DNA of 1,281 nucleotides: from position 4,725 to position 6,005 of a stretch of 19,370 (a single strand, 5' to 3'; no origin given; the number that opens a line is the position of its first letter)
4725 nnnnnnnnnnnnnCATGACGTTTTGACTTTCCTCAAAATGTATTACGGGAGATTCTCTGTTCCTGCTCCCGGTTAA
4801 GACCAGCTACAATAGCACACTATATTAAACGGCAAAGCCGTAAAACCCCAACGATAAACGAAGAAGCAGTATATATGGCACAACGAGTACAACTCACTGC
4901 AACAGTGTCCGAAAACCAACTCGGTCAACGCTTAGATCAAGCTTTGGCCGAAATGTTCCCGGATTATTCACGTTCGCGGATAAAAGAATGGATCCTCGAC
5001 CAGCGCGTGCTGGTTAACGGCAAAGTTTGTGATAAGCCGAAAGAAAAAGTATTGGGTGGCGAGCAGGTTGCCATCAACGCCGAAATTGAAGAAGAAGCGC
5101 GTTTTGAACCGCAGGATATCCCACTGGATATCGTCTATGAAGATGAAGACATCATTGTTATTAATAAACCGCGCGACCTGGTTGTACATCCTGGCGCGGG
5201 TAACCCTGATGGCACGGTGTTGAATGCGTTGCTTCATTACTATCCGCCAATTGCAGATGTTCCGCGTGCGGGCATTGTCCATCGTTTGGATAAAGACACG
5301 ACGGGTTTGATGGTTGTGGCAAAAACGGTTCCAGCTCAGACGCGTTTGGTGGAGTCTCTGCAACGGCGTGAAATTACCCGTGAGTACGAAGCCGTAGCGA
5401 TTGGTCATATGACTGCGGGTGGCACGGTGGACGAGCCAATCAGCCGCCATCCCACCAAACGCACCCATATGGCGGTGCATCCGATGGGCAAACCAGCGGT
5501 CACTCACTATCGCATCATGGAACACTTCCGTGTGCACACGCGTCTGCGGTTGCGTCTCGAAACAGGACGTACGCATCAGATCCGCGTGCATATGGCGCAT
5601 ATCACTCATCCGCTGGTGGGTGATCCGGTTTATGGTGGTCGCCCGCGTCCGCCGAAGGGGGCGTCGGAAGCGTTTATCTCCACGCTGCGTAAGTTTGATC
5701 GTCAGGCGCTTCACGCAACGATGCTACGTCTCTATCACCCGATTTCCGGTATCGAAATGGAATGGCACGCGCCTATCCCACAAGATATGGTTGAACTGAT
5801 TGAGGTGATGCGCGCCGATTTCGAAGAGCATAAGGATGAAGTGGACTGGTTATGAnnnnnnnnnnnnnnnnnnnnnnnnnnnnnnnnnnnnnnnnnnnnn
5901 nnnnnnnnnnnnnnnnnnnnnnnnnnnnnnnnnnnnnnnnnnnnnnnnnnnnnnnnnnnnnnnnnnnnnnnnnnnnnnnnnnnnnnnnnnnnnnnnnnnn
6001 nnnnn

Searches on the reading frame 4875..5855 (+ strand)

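Call 91: search_protein_families(library=pfam, proteins=[window:4875-5855:+], max_evalue=0.001)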
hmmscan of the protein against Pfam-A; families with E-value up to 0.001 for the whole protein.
window:4875-5855:+ (326 aa): 2 families
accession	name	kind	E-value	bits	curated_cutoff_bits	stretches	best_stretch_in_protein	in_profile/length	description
PF00849.27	PseudoU_synth_2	-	1.5e-31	110.2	26.8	1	92-242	1-152/152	RNA pseudouridylate synthase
PF01479.30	S4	-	1.6e-13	50.6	22.8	1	18-65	1-48/48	S4 domain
